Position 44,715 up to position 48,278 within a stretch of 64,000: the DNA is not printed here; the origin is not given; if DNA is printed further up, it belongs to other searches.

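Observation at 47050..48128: Tandem-duplicated PgsC/CapC-like membrane domain fused to a large soluble domain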

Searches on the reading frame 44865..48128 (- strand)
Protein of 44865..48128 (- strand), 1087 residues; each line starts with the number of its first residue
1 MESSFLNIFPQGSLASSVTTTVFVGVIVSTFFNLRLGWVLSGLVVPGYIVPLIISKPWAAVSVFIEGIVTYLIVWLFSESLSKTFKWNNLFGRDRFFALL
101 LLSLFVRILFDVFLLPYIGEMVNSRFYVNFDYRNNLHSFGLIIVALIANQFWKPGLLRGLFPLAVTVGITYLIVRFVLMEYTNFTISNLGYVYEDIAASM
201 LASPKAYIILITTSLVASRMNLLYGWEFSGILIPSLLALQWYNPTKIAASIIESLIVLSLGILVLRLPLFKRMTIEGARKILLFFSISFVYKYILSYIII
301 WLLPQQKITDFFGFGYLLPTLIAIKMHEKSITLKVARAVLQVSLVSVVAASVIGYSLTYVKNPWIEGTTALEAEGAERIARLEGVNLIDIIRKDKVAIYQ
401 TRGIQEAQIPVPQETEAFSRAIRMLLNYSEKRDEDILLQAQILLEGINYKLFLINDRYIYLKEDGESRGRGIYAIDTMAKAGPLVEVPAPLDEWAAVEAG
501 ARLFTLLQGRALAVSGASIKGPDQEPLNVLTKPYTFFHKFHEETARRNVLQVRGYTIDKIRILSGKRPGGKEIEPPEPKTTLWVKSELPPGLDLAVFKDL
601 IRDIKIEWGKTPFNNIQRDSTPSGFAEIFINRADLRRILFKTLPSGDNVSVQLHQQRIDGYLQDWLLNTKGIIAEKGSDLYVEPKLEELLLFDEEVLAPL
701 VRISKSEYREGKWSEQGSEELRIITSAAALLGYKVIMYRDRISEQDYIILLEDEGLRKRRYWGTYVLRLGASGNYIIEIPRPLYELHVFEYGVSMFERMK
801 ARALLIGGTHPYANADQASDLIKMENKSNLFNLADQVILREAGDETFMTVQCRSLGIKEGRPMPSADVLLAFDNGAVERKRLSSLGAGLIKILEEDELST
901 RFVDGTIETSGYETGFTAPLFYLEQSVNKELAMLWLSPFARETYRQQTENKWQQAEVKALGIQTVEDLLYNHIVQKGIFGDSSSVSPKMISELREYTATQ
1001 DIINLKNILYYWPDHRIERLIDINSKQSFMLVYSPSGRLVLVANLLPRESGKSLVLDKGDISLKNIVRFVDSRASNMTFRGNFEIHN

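Call 7: search_protein_families(library=pfam, proteins=[window:44865-48128:-], max_evalue=1)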
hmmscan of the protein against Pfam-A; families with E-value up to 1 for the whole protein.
window:44865-48128:- (1087 aa): 2 families
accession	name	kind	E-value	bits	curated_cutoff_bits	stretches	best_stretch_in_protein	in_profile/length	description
PF14102.11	Caps_synth_CapC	-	1.2e-43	148.7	27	2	24-158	1-117/119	Capsule biosynthesis CapC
PF03873.18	RseA_C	-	0.26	12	23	1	645-667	29-51/55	Anti sigma-E protein RseA, C-terminal domain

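Call 8: search_protein_families(library=ncbifam, proteins=[window:44865-48128:-], max_evalue=1)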
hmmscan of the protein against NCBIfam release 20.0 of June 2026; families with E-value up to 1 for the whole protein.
window:44865-48128:- (1087 aa): 1 family
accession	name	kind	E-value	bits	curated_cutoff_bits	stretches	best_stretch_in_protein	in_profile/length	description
TIGR04011.1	poly_gGlu_PgsC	equivalog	2.9e-21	76.2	96.45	2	23-170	2-131/132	poly-gamma-glutamate biosynthesis protein PgsC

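Call 13: find_homologous_proteins(query=window:44865-48128:-)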
Query window:44865-48128:- (1087 aa): 1377 proteins with E <= 0.001 among 8000 candidates; the best 120 are listed.
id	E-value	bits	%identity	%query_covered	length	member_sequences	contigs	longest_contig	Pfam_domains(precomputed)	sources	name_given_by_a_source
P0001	0.0e+0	2245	91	100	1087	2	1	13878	PF14102.12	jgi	jgi:gamma-polyglutamate biosynthesis protein CapC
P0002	0.0e+0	2203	90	100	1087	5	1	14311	PF14102.12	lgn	-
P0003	0.0e+0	2123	87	97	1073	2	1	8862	PF14102.12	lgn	-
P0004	0.0e+0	2097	85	100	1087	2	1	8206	PF14102.12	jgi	-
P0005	0.0e+0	1442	59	100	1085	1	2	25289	PF14102.12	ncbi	-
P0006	0.0e+0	1424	59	100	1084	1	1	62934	PF14102.12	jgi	-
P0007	0.0e+0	1422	58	100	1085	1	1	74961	PF14102.12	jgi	jgi:hypothetical protein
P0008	0.0e+0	1414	57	100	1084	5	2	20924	PF14102.12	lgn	-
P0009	0.0e+0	1409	58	100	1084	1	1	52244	PF14102.12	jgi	-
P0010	0.0e+0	1392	56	100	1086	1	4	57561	PF14102.12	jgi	-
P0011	0.0e+0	1248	52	100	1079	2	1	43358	PF14102.12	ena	-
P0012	0.0e+0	1240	51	99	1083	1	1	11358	PF14102.12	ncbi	-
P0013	0.0e+0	1237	52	98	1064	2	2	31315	PF14102.12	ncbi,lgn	-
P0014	0.0e+0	1218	50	99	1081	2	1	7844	PF14102.12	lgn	-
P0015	0.0e+0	1216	51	99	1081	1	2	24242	PF14102.12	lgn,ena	-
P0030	0.0e+0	1149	49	99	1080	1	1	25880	PF14102.12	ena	-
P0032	0.0e+0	1147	49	99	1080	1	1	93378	PF14102.12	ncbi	-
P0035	0.0e+0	1142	49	99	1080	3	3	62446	PF14102.12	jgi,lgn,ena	jgi:hypothetical protein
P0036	0.0e+0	1140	48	99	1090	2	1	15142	PF14102.12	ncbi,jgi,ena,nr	ncbi:MAG: poly-gamma-glutamate biosynthesis protein PgsC/CapC [Nitrosomonas sp.]|nr:poly-gamma-gluta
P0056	0.0e+0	1118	48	99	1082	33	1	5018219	PF14102.12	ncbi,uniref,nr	ncbi:poly-gamma-glutamate biosynthesis protein PgsC/CapC [uncultured Desulfobacter sp.]|uniref:poly-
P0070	0.0e+0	1105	49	98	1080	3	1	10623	PF14102.12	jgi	jgi:hypothetical protein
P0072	0.0e+0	1104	49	97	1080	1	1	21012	PF14102.12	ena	-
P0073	0.0e+0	1103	48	99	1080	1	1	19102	PF14102.12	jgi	jgi:hypothetical protein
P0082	0.0e+0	1099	48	99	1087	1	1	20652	PF14102.12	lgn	-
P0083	0.0e+0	1098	48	99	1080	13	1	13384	PF14102.12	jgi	jgi:hypothetical protein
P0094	0.0e+0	1091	47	99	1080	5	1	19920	PF14102.12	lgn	-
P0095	0.0e+0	1091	47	98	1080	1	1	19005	PF14102.12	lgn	-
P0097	0.0e+0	1090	46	99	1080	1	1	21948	PF14102.12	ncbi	ncbi:MAG: poly-gamma-glutamate biosynthesis protein PgsC/CapC [Thermodesulfobacteriota bacterium]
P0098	0.0e+0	1089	47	99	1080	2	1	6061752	PF14102.12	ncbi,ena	-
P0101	0.0e+0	1087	49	94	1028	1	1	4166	PF14102.12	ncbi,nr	ncbi:MAG: hypothetical protein QG656_287, partial [Candidatus Hydrogenedentes bacterium]|nr:hypothet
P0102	0.0e+0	1087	48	97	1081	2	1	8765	PF14102.12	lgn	-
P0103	0.0e+0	1087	47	99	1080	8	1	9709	PF14102.12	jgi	jgi:hypothetical protein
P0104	0.0e+0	1087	48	99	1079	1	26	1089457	PF14102.12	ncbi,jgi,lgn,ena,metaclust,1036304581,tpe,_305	jgi:gamma-polyglutamate biosynthesis protein CapC|metaclust:\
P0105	0.0e+0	1087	47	99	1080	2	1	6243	PF14102.12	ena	-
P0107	0.0e+0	1086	46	99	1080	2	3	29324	PF14102.12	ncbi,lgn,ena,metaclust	metaclust:\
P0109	0.0e+0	1083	47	99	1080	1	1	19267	PF14102.12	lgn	-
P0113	0.0e+0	1082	47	99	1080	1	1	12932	PF14102.12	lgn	-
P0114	0.0e+0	1082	47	99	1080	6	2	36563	PF14102.12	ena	-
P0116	0.0e+0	1081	47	99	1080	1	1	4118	PF14102.12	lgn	-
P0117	0.0e+0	1080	47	99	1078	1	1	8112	PF14102.12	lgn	-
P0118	0.0e+0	1080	49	98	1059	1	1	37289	PF14102.12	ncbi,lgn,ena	-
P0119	0.0e+0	1080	47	96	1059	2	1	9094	PF14102.12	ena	-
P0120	0.0e+0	1080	48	99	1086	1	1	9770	PF14102.12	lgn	-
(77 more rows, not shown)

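Call 17: search_solved_structures(query=A1, max_evalue=1, show_alignments=3)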
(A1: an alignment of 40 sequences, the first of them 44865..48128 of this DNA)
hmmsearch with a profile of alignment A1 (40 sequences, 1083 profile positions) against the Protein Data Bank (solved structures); distinct sequences matched with E-value up to 1: 1.
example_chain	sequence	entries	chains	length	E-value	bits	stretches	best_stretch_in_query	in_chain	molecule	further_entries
7btw_B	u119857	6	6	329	0.06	14.2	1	497-595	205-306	Sorting assembly machinery 35 kDa subunit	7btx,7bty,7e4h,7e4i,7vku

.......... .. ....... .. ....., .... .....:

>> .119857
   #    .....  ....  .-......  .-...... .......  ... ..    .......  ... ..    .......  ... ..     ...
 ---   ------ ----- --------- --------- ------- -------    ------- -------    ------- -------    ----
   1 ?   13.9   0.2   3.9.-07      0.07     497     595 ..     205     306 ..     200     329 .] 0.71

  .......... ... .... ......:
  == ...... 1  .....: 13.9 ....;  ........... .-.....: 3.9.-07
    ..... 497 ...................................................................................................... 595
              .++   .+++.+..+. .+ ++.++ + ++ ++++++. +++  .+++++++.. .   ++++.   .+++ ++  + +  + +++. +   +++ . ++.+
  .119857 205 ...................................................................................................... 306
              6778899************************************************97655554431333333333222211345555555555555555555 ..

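Call 18: find_encoding_contigs(protein=P0056, flank=10000, max_places=2)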
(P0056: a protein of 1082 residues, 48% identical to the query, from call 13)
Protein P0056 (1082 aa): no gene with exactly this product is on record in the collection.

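Call 19: find_encoding_contigs(protein=P0036, flank=10000, max_places=2)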
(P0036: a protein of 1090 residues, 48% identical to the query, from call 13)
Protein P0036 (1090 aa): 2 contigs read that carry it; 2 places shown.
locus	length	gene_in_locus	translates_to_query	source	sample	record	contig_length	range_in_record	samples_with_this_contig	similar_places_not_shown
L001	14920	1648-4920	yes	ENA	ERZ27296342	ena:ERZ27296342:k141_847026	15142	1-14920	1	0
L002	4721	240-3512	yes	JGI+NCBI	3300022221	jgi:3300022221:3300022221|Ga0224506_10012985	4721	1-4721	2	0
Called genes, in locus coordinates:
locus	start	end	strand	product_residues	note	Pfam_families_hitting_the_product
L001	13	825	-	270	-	PF01326:PPDK_N, PF00391:PEP-utilizers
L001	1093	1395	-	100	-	PF01326:PPDK_N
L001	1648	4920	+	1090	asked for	PF14102:Caps_synth_CapC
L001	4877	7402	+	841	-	-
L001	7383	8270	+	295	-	-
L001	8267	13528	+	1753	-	-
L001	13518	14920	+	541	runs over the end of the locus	?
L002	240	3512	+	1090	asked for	PF14102:Caps_synth_CapC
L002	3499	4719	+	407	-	?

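Call 20: find_encoding_contigs(protein=P0104, flank=10000, max_places=2)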
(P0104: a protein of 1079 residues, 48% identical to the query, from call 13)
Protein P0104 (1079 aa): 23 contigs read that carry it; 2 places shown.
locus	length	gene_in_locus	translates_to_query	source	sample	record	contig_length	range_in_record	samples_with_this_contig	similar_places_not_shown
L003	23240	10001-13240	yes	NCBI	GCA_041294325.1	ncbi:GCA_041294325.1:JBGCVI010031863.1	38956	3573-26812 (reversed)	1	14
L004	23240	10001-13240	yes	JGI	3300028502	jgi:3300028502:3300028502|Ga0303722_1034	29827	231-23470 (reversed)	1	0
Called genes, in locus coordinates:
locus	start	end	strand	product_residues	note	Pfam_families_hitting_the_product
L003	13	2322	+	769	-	PF01136:Peptidase_U32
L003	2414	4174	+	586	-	PF13187:Fer4_9 (faint), PF13237:Fer4_10 (faint), PF14691:Fer4_20, PF07992:Pyr_redox_2, PF13738:Pyr_redox_3 (weak), PF12838:Fer4_7, PF00037:Fer4 (weak)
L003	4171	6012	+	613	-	PF01558:POR, PF01855:POR_N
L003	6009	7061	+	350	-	PF02775:TPP_enzyme_C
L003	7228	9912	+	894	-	-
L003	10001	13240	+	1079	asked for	PF14102:Caps_synth_CapC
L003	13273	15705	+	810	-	-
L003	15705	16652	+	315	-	-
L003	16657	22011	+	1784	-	-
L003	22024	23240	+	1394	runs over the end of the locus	-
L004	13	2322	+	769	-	PF01136:Peptidase_U32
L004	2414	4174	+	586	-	PF14691:Fer4_20, PF07992:Pyr_redox_2, PF13738:Pyr_redox_3 (weak), PF12838:Fer4_7, PF00037:Fer4 (weak)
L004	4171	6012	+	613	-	PF01558:POR, PF01855:POR_N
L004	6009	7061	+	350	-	PF02775:TPP_enzyme_C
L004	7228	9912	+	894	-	-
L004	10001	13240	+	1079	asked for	PF14102:Caps_synth_CapC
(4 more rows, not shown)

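Call 21: find_encoding_contigs(protein=P0098, flank=10000, max_places=1)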
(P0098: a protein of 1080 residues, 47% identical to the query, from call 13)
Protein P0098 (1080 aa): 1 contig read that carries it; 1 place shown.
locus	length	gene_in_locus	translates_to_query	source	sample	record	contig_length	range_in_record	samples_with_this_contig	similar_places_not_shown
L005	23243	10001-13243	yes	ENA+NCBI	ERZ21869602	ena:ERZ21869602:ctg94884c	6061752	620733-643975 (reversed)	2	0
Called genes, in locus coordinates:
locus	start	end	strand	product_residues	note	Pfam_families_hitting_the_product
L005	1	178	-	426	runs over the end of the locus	PF00483:NTP_transferase, PF24894:Hexapep_GlmU, PF25247:LbH_GLGC (weak), PF25084:LbH_EIF2B, PF25087:GMPPB_C, PF25247:LbH_GLGC (weak)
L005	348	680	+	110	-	-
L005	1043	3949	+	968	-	PF00497:SBP_bac_3, PF00989:PAS (faint), PF13426:PAS_9 (weak), PF08448:PAS_4, PF13426:PAS_9, PF00512:HisKA (weak), PF02518:HATPase_c, PF00072:Response_reg, +1 more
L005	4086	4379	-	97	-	PF17253:DUF5320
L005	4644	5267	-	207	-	PF02001:DUF134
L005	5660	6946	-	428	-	PF00012:HSP70, PF06723:MreB_Mbl (faint), PF00012:HSP70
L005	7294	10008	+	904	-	PF05226:CHASE2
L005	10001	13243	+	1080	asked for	PF14102:Caps_synth_CapC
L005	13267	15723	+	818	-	-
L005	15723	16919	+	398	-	-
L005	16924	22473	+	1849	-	-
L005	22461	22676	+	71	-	-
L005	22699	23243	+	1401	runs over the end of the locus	-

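Call 27: search_protein_families(library=padloc, proteins=[window:44865-48128:-], max_evalue=0.01)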
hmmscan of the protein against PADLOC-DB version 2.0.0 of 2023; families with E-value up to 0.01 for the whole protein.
window:44865-48128:- (1087 aa): 0 families
